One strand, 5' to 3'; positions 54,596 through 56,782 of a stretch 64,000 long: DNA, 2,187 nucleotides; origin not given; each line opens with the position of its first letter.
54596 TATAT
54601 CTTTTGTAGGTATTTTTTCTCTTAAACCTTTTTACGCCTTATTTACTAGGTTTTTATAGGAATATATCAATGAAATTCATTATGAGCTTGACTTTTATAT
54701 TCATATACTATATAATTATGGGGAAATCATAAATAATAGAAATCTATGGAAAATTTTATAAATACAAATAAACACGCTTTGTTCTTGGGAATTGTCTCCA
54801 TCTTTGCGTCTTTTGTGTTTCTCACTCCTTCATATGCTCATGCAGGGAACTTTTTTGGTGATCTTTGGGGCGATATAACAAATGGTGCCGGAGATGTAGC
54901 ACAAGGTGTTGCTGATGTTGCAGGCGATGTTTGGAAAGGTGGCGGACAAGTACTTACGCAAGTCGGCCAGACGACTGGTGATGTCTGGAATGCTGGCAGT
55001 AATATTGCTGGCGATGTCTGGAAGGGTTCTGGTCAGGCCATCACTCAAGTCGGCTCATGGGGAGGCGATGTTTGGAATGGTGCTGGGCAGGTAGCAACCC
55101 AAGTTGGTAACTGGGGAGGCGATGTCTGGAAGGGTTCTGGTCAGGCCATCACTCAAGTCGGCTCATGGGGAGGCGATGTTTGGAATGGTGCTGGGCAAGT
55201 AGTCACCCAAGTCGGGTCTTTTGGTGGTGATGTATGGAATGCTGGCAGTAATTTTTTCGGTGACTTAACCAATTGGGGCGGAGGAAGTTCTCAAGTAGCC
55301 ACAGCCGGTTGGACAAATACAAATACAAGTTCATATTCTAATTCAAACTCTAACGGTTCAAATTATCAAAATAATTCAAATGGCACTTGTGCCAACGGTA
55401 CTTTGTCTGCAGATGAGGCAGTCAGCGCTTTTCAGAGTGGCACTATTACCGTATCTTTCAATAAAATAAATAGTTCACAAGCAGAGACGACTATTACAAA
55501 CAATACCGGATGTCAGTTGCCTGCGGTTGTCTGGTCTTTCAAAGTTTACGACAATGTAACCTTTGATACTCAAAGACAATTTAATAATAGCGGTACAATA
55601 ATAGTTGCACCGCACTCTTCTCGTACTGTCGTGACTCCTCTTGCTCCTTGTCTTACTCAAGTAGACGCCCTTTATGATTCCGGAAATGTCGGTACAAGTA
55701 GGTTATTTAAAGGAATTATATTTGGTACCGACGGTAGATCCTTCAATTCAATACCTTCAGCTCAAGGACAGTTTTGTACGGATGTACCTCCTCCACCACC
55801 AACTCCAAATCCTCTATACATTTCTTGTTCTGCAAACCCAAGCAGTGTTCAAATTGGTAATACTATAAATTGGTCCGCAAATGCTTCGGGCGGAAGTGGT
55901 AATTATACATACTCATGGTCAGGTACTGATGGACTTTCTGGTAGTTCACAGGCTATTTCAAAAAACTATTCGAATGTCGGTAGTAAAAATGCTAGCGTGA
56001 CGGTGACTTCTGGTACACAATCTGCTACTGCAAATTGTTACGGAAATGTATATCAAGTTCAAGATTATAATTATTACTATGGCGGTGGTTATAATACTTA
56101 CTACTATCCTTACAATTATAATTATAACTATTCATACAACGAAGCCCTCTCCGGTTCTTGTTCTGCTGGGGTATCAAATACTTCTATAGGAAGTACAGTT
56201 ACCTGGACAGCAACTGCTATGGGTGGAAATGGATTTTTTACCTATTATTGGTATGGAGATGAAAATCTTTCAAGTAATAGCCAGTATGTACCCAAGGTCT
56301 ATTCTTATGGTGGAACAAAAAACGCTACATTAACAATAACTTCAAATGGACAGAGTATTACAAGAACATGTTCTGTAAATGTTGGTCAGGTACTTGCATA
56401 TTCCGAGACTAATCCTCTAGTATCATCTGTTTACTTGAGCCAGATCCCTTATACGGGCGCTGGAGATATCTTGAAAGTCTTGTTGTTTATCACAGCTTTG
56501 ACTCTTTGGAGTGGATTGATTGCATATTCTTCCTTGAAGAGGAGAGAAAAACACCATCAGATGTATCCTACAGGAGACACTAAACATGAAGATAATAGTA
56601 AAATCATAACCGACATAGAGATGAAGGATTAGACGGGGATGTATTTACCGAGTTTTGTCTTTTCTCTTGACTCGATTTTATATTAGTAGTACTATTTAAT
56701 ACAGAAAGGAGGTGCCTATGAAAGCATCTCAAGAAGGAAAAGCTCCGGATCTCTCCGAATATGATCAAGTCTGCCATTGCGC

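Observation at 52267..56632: Sortase locus: sortase flanked by two divergently oriented surface proteins sharing a Cys-bracketed Ig-like domain, one with an IPYTG sorting signal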

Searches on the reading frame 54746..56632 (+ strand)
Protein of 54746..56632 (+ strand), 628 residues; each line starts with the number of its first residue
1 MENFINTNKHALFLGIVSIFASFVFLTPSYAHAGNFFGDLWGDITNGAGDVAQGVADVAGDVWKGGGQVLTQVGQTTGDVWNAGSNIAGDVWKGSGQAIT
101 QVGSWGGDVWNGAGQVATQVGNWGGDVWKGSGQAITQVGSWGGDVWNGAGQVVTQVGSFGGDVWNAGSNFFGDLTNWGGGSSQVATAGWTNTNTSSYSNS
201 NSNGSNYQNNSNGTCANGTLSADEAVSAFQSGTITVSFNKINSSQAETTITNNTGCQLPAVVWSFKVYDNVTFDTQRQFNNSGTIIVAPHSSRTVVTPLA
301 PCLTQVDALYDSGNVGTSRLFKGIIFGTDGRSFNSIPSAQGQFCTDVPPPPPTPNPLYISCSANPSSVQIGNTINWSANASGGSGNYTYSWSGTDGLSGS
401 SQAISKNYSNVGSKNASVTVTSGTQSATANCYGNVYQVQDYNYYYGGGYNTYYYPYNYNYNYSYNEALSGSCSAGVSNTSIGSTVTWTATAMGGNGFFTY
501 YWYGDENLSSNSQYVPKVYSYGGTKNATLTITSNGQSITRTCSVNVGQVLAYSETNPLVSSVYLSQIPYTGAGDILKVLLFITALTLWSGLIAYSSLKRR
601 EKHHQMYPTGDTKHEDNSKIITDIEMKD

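Call 3: search_protein_families(library=pfam, proteins=[window:54746-56632:+], max_evalue=1)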
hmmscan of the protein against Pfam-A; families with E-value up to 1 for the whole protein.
window:54746-56632:+ (628 aa): 2 families
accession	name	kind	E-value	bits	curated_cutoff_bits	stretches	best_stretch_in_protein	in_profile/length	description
PF18911.6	PKD_4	-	3.3e-07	30.7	27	2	364-428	10-76/85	PKD domain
PF21009.2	SBSN_GxHH_rpt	-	0.021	14.4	31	1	53-185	8-137/384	Suprabasin, GxHH repeat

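Call 4: search_protein_families(library=ncbifam, proteins=[window:54746-56632:+], max_evalue=1)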
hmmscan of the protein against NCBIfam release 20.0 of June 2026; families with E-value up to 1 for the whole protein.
window:54746-56632:+ (628 aa): 0 families

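Call 39: find_homologous_proteins(query=window:54746-56632:+, max_evalue=0.00001)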
Query window:54746-56632:+ (628 aa): 123 proteins with E <= 0.00001 among 8000 candidates; the best 120 are listed.
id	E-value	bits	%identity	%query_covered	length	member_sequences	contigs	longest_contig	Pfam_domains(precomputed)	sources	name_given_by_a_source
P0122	0.0e+0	1411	100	100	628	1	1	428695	PF18911.7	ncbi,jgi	ncbi:MAG: PKD domain-containing protein [Candidatus Paceibacterota bacterium]|jgi:hypothetical prote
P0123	1.2e-172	594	50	99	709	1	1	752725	-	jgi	jgi:hypothetical protein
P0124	2.9e-144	500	41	40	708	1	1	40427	PF00801.27,PF13573.13,PF27345.1,PF18911.7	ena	-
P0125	4.3e-141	490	54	75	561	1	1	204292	PF18911.7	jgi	jgi:hypothetical protein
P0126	1.2e-131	459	41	39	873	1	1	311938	PF18911.7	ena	-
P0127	1.7e-131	458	41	40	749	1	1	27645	PF13573.13,PF18911.7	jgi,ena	-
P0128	7.5e-115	403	46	42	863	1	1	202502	PF13573.13,PF18911.7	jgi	-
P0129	3.2e-112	394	44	43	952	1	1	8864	PF18911.7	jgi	-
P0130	1.5e-111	392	53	42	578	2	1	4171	PF00801.27,PF18911.7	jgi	jgi:hypothetical protein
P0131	6.7e-111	390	43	39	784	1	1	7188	PF18911.7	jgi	jgi:hypothetical protein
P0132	3.5e-110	388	39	56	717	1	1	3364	PF13573.13,PF18911.7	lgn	-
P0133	1.0e-109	386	53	42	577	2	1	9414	PF00801.27,PF18911.7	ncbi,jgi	jgi:hypothetical protein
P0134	5.1e-106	374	37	45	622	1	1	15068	PF00801.27,PF13573.13,PF18911.7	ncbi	ncbi:MAG: hypothetical protein WC827_04855, partial [Candidatus Paceibacterota bacterium]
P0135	2.3e-100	355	39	63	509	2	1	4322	PF18911.7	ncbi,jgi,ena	jgi:hypothetical protein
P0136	3.6e-100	355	38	42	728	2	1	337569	PF00801.27,PF18911.7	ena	-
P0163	6.8e-63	231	38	40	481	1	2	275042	PF00801.27,PF18911.7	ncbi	-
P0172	1.6e-53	200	40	30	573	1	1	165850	PF18911.7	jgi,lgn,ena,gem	-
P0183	4.6e-43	166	42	30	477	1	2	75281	-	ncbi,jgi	ncbi:MAG: hypothetical protein RIT04_288 [Candidatus Parcubacteria bacterium]|jgi:hypothetical prote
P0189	1.1e-40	158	37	39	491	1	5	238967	PF18911.7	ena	-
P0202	5.2e-36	143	40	30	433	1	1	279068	PF13573.13,PF18911.7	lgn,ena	-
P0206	4.6e-34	136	41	30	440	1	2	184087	-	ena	-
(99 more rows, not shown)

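Call 61: find_encoding_contigs(protein=P0126, flank=5000, max_places=1)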
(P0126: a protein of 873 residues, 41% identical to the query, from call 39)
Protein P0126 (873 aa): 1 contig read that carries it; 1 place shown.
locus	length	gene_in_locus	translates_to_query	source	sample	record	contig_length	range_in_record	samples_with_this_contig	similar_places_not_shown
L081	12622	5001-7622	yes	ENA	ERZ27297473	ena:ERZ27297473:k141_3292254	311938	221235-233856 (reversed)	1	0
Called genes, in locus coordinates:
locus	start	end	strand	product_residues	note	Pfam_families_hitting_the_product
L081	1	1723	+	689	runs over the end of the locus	PF02518:HATPase_c, PF00204:DNA_gyraseB, PF01751:Toprim, PF00986:DNA_gyraseB_C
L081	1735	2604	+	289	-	-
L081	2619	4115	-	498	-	PF07705:CARDB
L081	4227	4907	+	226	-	PF04203:Sortase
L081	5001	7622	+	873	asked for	PF18911:PKD_4 (faint)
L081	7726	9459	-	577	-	PF07973:tRNA_SAD, PF00587:tRNA-synt_2b, PF03129:HGTP_anticodon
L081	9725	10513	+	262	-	-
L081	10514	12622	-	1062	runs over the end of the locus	PF02811:PHP, PF07733:DNA_pol3_alpha, PF17657:DNA_pol3_finger, PF14579:HHH_6, PF01336:tRNA_anti-codon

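Call 62: find_encoding_contigs(protein=P0136, flank=5000, max_places=1)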
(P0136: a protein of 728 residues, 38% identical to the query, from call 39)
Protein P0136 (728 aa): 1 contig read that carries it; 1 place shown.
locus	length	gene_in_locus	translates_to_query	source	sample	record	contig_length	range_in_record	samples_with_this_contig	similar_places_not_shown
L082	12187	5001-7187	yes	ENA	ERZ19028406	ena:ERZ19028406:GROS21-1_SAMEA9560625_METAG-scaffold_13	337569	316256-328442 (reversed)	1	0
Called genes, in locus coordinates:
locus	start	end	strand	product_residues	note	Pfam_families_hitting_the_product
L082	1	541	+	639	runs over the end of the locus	PF03483:B3_4, PF03484:B5, PF17759:tRNA_synthFbeta, PF03147:FDX-ACB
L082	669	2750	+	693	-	PF02518:HATPase_c, PF00204:DNA_gyraseB, PF01751:Toprim, PF00986:DNA_gyraseB_C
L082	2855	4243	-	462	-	-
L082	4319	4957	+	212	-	PF04203:Sortase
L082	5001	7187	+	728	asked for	PF00801:PKD (faint), PF18911:PKD_4 (weak)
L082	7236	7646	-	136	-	-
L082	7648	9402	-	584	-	PF07973:tRNA_SAD (weak), PF00587:tRNA-synt_2b, PF03129:HGTP_anticodon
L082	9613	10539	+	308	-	-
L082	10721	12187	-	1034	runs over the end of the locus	PF02811:PHP, PF07733:DNA_pol3_alpha, PF17657:DNA_pol3_finger, PF14579:HHH_6, PF01336:tRNA_anti-codon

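Call 63: find_encoding_contigs(protein=P0163, flank=5000, max_places=1)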
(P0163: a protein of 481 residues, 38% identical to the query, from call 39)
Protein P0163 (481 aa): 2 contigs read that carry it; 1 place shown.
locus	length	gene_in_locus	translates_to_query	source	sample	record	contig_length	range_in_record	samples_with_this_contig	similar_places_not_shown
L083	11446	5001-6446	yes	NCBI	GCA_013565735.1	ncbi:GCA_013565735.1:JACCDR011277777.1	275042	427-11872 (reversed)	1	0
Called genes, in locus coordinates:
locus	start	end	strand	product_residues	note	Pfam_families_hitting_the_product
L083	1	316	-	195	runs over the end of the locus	PF10502:Peptidase_S26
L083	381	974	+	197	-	PF01195:Pept_tRNA_hydro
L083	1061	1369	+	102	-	-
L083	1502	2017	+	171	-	-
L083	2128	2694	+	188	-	-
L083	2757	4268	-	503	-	PF07705:CARDB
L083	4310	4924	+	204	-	PF04203:Sortase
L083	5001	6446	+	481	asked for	PF00801:PKD (faint), PF18911:PKD_4 (faint)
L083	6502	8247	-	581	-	PF07973:tRNA_SAD, PF00587:tRNA-synt_2b, PF03129:HGTP_anticodon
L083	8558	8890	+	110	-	-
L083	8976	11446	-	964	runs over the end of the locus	?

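Call 64: find_encoding_contigs(protein=P0202, flank=6000, max_places=1)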
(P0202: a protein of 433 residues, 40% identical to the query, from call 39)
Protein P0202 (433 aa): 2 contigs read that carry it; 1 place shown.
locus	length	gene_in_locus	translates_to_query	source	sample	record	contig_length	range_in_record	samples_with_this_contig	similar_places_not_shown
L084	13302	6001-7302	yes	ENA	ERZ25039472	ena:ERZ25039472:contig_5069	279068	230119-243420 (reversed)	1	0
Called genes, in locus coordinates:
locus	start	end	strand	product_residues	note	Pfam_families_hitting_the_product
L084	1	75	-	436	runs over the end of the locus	PF01336:tRNA_anti-codon, PF00152:tRNA-synt_2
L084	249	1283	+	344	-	PF01368:DHH, PF02272:DHHA1 (weak)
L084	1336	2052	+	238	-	PF00160:Pro_isomerase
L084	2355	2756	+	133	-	-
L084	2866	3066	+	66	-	PF01035:DNA_binding_1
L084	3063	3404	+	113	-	-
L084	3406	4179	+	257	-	PF12705:PDDEXK_1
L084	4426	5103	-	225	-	PF00072:Response_reg, PF00486:Trans_reg_C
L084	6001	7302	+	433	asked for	PF13573:SprB (faint), PF18911:PKD_4 (faint)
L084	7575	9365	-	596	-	PF07973:tRNA_SAD (weak), PF00587:tRNA-synt_2b, PF03129:HGTP_anticodon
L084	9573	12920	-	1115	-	PF02811:PHP, PF07733:DNA_pol3_alpha, PF17657:DNA_pol3_finger, PF14579:HHH_6, PF01336:tRNA_anti-codon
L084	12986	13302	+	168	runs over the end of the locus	-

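Call 65: find_encoding_contigs(protein=P0189, flank=6000, max_places=1)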
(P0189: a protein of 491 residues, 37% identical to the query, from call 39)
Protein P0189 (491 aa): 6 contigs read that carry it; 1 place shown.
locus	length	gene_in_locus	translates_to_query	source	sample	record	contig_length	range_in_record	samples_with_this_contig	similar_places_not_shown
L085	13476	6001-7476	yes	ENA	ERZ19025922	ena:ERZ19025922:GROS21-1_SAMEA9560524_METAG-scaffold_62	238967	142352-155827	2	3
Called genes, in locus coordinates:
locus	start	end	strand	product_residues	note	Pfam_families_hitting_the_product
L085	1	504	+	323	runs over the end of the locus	-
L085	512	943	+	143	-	PF09864:MliC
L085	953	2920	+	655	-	PF03483:B3_4, PF03484:B5, PF17759:tRNA_synthFbeta, PF03147:FDX-ACB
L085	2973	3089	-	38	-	-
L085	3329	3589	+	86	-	-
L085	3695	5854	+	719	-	PF02518:HATPase_c, PF00204:DNA_gyraseB, PF01751:Toprim, PF00986:DNA_gyraseB_C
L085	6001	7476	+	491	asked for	PF18911:PKD_4 (weak)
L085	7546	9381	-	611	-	PF07973:tRNA_SAD (weak), PF00587:tRNA-synt_2b, PF03129:HGTP_anticodon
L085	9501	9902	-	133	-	-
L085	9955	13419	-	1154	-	PF02811:PHP, PF07733:DNA_pol3_alpha, PF17657:DNA_pol3_finger, PF14579:HHH_6, PF01336:tRNA_anti-codon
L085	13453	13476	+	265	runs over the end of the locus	-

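Call 68: find_encoding_contigs(protein=P0206, flank=6000, max_places=1)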
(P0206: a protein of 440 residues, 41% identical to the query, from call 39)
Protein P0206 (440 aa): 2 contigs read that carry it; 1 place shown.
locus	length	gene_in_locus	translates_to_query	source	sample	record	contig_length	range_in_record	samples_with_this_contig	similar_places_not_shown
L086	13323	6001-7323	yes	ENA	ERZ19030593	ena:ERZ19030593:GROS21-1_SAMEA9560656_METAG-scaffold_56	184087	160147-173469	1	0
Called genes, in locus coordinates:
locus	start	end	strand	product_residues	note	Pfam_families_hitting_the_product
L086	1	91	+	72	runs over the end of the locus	PF07866:DUF1653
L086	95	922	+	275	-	PF04383:KilA-N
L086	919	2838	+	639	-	PF03483:B3_4, PF03484:B5, PF17759:tRNA_synthFbeta (weak), PF03147:FDX-ACB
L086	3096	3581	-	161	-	-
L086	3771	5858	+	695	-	PF02518:HATPase_c, PF00204:DNA_gyraseB, PF01751:Toprim, PF00986:DNA_gyraseB_C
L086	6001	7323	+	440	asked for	-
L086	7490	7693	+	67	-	-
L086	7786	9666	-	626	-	PF07973:tRNA_SAD (weak), PF00587:tRNA-synt_2b, PF03129:HGTP_anticodon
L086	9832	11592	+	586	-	PF01807:Zn_ribbon_DnaG, PF08275:DNAG_N, PF13662:Toprim_4, PF01751:Toprim, PF13155:Toprim_2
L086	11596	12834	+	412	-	PF03979:Sigma70_r1_1, PF00140:Sigma70_r1_2, PF04542:Sigma70_r2, PF04539:Sigma70_r3, PF04545:Sigma70_r4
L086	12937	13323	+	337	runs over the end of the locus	PF13310:Virulence_RhuM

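Call 69: find_encoding_contigs(protein=P0172, flank=6000, max_places=1)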
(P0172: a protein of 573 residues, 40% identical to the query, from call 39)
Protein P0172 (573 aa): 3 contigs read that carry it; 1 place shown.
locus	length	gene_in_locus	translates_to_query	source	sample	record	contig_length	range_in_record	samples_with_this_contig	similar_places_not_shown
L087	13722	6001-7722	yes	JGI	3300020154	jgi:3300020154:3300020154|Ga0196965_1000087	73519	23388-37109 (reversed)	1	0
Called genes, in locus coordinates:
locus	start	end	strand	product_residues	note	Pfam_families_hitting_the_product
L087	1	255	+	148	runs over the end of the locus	PF13392:HNH_3 (weak)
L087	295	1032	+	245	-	PF01409:tRNA-synt_2d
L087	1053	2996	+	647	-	PF03483:B3_4, PF03484:B5, PF17759:tRNA_synthFbeta, PF03147:FDX-ACB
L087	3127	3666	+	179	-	PF13529:Peptidase_C39_2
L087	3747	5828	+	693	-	PF02518:HATPase_c, PF00204:DNA_gyraseB, PF01751:Toprim, PF00986:DNA_gyraseB_C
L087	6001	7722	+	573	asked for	PF18911:PKD_4 (faint)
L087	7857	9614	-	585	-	PF07973:tRNA_SAD, PF00587:tRNA-synt_2b, PF03129:HGTP_anticodon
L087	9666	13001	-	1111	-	PF02811:PHP, PF07733:DNA_pol3_alpha, PF17657:DNA_pol3_finger, PF14579:HHH_6, PF01336:tRNA_anti-codon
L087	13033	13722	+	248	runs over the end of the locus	PF13385:Laminin_G_3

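Call 70: find_encoding_contigs(protein=P0183, flank=6000, max_places=1)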
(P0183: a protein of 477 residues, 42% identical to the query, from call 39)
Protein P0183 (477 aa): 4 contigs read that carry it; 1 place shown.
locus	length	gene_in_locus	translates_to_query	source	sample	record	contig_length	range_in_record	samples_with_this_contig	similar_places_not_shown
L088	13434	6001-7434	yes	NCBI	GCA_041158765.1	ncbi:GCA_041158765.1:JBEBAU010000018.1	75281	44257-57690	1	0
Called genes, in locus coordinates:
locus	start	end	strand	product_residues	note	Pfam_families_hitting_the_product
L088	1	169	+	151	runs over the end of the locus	-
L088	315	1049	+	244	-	PF01409:tRNA-synt_2d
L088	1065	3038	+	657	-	PF03483:B3_4, PF03484:B5, PF17759:tRNA_synthFbeta, PF03147:FDX-ACB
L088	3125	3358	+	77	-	-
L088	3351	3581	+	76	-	PF07927:HicA_toxin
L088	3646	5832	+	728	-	PF02518:HATPase_c, PF00204:DNA_gyraseB, PF01751:Toprim, PF00986:DNA_gyraseB_C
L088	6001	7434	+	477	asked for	-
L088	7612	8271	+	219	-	PF13177:DNA_pol3_delta2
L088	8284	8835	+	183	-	PF01765:RRF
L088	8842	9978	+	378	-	PF02163:Peptidase_M50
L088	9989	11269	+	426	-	PF00587:tRNA-synt_2b, PF03129:HGTP_anticodon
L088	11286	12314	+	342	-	PF00389:2-Hacid_dh, PF02826:2-Hacid_dh_C, PF01262:AlaDh_PNT_C (weak)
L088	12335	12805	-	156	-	-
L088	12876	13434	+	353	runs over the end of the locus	PF06723:MreB_Mbl, PF00012:HSP70, PF14450:FtsA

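Call 89: search_solved_structures(query=window:54746-56632:+, max_evalue=0.1)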
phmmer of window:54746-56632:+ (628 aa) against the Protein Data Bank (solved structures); distinct sequences matched with E-value up to 0.1: 2.
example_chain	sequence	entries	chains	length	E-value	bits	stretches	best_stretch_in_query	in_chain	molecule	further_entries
8zvi_a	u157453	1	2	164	0.00015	23.6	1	346-397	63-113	Decoration protein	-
5lxk_A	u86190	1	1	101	0.078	14.7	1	367-532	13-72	Decoration protein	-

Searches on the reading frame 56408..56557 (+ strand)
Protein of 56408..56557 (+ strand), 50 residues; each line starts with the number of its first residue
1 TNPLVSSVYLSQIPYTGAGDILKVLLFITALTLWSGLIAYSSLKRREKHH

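Call 38: find_homologous_proteins(query=A3, max_evalue=0.01)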
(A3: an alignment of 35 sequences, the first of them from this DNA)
Query A3 (35 sequences) (50 aa, profile of the alignment): 1 proteins with E <= 0.01 among 162 candidates.
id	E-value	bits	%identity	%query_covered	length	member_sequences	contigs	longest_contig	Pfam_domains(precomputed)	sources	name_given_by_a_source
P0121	2.8e-14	70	45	88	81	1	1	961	-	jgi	jgi:hypothetical protein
